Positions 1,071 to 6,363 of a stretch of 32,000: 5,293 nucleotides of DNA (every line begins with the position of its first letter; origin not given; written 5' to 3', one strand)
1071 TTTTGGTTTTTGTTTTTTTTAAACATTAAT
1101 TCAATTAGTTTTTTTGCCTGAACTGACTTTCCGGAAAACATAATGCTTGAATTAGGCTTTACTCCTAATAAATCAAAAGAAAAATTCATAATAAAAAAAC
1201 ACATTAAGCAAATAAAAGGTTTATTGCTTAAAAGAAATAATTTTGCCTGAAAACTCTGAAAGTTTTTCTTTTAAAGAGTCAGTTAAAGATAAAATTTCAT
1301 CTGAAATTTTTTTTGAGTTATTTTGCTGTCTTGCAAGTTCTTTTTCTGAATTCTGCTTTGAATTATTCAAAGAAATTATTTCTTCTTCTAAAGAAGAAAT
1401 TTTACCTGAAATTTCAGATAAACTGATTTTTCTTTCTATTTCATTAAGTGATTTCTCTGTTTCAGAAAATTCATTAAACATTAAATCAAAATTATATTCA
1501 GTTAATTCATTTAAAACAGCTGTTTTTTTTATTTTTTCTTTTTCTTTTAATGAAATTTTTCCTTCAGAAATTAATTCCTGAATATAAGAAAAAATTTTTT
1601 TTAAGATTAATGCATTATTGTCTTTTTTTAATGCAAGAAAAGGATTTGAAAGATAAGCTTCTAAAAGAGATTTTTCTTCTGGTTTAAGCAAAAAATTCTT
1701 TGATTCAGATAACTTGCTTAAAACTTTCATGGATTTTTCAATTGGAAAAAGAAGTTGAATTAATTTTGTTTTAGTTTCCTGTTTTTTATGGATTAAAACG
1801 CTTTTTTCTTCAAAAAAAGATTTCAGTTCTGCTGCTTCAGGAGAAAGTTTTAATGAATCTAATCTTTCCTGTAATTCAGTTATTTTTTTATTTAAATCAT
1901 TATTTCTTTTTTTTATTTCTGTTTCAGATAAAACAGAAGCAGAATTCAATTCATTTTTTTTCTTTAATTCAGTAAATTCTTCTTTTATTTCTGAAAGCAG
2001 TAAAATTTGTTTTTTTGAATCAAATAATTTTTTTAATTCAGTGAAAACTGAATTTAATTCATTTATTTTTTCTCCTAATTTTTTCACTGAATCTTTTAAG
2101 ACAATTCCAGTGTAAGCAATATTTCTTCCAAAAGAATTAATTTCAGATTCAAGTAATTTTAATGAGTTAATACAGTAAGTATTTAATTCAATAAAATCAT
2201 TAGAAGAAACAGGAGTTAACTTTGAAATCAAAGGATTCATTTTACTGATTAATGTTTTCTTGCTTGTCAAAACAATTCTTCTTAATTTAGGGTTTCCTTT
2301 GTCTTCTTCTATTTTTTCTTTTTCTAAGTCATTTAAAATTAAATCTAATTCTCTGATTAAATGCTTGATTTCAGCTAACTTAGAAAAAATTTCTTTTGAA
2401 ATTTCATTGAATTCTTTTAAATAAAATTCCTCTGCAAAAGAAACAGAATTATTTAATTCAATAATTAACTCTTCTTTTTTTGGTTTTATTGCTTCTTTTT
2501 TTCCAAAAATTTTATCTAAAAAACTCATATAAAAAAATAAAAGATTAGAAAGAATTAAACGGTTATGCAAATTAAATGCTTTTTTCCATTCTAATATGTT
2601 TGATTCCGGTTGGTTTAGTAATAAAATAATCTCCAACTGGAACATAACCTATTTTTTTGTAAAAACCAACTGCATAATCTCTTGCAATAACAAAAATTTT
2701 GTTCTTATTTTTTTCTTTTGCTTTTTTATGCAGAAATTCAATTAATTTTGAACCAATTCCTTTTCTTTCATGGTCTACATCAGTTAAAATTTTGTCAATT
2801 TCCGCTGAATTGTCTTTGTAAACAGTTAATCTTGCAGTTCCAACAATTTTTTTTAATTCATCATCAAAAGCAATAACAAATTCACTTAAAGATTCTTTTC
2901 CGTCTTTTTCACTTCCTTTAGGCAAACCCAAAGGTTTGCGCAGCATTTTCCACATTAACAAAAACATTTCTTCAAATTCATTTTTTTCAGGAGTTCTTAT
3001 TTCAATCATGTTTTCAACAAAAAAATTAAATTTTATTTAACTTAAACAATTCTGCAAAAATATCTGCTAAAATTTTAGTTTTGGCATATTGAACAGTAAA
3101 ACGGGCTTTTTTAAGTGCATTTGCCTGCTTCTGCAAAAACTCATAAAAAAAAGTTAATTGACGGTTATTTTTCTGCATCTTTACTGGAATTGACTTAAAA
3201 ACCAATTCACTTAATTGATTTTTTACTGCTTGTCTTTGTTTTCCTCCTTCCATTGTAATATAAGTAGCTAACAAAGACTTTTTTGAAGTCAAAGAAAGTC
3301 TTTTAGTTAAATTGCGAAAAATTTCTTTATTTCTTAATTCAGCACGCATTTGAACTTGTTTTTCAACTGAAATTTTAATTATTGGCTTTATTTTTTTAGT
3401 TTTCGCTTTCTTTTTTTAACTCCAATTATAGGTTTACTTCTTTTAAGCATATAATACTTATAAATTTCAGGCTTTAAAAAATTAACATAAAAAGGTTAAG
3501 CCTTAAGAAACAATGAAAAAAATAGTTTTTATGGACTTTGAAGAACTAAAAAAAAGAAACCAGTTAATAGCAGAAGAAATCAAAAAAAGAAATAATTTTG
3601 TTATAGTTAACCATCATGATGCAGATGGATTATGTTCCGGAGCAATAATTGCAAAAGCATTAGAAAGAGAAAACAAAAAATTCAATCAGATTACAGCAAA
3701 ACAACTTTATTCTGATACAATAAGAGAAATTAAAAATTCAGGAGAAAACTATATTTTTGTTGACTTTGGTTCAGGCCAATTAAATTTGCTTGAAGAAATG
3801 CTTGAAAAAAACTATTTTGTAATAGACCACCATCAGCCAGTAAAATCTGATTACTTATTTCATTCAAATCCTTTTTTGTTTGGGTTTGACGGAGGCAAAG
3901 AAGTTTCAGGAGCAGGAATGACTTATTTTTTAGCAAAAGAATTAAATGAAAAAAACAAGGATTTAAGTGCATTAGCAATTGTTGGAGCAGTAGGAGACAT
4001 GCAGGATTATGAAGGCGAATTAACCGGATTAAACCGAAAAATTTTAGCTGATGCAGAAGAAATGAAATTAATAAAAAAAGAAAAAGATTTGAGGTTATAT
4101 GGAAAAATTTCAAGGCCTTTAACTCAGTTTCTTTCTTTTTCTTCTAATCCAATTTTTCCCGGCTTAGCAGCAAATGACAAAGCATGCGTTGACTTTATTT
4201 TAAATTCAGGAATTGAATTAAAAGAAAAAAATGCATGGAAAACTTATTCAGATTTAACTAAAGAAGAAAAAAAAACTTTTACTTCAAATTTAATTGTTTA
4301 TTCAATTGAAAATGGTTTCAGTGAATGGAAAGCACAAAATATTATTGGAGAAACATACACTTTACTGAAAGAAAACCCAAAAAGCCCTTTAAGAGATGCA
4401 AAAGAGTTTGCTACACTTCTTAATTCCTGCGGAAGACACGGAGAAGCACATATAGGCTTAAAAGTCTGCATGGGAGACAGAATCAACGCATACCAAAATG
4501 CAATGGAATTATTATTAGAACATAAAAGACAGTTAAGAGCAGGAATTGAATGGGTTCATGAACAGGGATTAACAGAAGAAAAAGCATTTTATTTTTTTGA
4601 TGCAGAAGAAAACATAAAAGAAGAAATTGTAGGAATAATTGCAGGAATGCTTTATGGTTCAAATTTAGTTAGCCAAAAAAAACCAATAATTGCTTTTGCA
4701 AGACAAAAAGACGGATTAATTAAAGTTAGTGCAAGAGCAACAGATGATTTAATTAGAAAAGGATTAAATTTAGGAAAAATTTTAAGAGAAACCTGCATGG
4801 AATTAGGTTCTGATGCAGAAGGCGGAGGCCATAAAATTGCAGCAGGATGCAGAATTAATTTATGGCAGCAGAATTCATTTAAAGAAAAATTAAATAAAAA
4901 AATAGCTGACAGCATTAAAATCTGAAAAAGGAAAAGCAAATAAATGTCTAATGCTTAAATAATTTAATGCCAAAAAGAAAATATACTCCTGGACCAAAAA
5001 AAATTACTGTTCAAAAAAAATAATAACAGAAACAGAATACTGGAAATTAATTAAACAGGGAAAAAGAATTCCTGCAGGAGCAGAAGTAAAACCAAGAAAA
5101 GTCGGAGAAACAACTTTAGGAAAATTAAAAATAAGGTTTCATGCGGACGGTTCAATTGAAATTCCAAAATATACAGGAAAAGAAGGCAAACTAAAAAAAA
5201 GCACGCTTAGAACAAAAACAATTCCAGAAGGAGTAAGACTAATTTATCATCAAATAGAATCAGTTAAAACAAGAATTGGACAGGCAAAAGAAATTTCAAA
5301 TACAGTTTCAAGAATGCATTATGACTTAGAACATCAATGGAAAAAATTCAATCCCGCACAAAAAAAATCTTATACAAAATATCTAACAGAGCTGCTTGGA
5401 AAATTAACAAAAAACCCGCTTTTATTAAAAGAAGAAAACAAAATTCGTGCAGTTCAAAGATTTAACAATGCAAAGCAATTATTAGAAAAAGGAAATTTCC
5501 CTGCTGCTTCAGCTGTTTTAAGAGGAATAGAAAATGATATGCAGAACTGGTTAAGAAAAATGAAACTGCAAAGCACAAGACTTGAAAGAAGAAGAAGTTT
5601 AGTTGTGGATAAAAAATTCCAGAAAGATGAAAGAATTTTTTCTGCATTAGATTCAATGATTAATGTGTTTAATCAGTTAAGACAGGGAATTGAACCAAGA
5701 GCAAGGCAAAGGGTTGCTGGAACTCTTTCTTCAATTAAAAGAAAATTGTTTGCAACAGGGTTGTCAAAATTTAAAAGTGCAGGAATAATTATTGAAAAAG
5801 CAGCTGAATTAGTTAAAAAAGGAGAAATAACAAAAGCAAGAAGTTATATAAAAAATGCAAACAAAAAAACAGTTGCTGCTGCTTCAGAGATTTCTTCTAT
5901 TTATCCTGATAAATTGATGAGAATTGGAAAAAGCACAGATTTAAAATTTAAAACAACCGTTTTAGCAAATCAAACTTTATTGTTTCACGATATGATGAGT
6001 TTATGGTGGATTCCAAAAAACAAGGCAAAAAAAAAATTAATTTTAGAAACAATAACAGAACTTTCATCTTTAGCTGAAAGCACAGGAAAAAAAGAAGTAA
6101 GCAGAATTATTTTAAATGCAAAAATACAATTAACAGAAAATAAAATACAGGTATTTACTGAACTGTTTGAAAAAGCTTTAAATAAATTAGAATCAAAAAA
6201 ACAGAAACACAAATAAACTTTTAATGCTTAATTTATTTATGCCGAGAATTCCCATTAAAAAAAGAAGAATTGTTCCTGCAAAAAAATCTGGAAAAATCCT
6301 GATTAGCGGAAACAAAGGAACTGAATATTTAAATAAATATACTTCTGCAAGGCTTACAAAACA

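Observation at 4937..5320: Gene split at a canonical -1 slippery site: A AAA AAA followed directly by TAA, with about 100 start-less coding codons in the -1 frame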

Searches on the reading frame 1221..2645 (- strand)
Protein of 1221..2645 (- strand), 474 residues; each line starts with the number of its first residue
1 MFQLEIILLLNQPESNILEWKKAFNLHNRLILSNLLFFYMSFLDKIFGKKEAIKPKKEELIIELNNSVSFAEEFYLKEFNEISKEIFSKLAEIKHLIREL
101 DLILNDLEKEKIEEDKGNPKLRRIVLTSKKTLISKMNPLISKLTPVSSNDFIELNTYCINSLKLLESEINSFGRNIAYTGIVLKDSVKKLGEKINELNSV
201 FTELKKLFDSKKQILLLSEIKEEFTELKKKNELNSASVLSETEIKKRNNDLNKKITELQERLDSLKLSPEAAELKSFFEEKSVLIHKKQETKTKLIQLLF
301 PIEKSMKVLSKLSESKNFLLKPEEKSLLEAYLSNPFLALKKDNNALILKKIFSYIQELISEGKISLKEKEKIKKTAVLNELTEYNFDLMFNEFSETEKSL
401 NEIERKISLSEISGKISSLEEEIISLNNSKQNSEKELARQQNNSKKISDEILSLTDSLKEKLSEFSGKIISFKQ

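Call 6: search_protein_families(library=pfam, proteins=[window:1221-2645:-], max_evalue=0.01)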
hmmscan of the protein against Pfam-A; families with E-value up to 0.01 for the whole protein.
window:1221-2645:- (474 aa): 1 family
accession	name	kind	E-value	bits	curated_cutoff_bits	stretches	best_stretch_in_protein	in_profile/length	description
PF00308.24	Bac_DnaA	-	0.009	16.7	23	1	143-220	67-139/162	Bacterial DnaA ATPAse domain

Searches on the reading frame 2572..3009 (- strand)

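Call 6: search_protein_families(library=pfam, proteins=[window:2572-3009:-], max_evalue=0.01)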
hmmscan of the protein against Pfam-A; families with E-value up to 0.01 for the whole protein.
window:2572-3009:- (145 aa): 7 families
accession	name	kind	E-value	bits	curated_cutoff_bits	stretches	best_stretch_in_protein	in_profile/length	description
PF13673.13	Acetyltransf_10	-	1.9e-15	57.4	23.6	1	42-144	31-127/128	Acetyltransferase (GNAT) domain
PF13508.13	Acetyltransf_7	-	1.6e-13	51.3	27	1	42-123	3-83/84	Acetyltransferase (GNAT) domain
PF00583.31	Acetyltransf_1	-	2.1e-13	51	20.7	1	39-122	31-116/116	Acetyltransferase (GNAT) family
PF13527.13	Acetyltransf_9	-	3e-05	24.5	25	1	35-122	34-124/127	Acetyltransferase (GNAT) domain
PF08445.16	FR47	-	0.00012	22.4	22.1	1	66-122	19-77/86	FR47-like protein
PF13420.13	Acetyltransf_4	-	0.00064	20.2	24.3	1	44-126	50-138/155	Acetyltransferase (GNAT) domain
PF14542.12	Acetyltransf_CG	-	0.0021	18.6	30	1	49-102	7-58/80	GCN5-related N-acetyl-transferase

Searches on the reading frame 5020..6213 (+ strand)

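Call 6: search_protein_families(library=pfam, proteins=[window:5020-6213:+], max_evalue=0.01)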
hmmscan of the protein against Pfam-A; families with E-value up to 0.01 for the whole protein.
seq(398 aa): 1 family
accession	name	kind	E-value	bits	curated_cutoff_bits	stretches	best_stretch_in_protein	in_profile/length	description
PF10938.13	YfdX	-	0.00033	21.1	26.6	0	146-187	73-114/149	YfdX protein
